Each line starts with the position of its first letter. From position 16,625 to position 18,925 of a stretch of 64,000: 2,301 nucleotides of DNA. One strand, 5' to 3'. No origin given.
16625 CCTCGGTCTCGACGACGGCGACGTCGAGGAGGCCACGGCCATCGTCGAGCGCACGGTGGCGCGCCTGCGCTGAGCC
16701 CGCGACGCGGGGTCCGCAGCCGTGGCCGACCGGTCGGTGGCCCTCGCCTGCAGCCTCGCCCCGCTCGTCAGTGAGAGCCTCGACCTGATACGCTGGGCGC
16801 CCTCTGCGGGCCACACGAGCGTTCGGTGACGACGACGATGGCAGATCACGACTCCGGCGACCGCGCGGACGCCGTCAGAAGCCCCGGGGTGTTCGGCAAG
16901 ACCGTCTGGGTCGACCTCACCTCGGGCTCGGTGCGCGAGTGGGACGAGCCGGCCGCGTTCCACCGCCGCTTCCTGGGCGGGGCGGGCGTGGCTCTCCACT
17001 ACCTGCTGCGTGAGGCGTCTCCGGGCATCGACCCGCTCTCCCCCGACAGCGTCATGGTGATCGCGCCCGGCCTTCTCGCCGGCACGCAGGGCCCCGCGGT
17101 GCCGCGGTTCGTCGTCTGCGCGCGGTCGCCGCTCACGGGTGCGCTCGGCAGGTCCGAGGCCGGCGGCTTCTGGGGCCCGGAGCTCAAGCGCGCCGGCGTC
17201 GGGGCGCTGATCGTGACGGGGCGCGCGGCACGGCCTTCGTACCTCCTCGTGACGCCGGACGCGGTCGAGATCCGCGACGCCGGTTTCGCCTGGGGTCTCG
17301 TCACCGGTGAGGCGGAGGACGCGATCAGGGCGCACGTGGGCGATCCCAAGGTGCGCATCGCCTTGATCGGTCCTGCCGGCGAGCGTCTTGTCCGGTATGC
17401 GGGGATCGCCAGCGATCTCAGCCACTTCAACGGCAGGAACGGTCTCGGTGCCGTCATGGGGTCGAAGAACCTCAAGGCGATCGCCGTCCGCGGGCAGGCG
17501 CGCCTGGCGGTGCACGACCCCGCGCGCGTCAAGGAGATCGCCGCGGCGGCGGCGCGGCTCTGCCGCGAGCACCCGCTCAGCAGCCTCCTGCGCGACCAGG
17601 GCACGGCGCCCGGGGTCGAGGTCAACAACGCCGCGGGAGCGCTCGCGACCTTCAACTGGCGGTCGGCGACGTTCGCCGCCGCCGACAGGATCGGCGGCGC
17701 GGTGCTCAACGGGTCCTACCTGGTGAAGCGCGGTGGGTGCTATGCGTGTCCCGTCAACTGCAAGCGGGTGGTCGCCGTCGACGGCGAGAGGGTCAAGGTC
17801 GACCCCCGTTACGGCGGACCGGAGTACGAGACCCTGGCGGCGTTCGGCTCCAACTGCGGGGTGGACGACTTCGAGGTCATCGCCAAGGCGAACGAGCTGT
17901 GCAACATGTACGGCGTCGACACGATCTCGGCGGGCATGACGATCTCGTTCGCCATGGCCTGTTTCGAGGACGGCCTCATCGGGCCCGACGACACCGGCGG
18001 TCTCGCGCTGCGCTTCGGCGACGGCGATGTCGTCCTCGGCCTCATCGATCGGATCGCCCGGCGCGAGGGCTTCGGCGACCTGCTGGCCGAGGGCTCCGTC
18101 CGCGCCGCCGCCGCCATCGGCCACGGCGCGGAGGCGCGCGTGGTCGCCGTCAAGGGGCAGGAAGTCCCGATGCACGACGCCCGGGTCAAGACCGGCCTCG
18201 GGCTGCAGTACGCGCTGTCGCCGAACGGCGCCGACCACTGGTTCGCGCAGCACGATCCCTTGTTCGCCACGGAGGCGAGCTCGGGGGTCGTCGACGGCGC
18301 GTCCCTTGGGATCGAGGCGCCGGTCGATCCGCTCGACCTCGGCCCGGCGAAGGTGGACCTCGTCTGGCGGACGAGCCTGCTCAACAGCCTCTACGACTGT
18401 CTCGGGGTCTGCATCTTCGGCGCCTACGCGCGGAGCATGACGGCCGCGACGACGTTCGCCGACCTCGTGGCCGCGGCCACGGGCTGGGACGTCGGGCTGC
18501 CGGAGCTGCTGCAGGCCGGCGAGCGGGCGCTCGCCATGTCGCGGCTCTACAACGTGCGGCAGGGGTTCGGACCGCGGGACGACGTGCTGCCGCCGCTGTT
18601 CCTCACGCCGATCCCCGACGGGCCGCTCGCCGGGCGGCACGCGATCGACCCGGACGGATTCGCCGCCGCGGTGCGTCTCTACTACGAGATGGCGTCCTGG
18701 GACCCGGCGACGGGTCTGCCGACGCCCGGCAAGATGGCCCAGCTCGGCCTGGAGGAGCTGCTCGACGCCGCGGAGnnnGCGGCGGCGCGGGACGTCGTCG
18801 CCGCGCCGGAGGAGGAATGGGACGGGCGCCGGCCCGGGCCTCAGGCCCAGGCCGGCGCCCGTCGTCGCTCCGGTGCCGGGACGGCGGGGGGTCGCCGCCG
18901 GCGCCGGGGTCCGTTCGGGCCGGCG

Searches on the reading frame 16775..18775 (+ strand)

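Call 26: search_protein_families(library=ncbifam, proteins=[window:16775-18775:+], max_evalue=0.00001)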
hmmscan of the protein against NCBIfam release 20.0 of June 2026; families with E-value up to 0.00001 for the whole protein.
window:16775-18775:+ (667 aa): 2 families
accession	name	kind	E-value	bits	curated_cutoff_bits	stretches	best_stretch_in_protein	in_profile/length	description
NF007354.0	PRK09849.1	equivalog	5.7e-52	177.3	868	1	37-256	6-223/703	aldehyde ferredoxin oxidoreductase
NF040818.1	GAPOR_Arch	equivalog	2.1e-07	29.6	1300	1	83-166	43-125/654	glyceraldehyde-3-phosphate:ferredoxin oxidoreductase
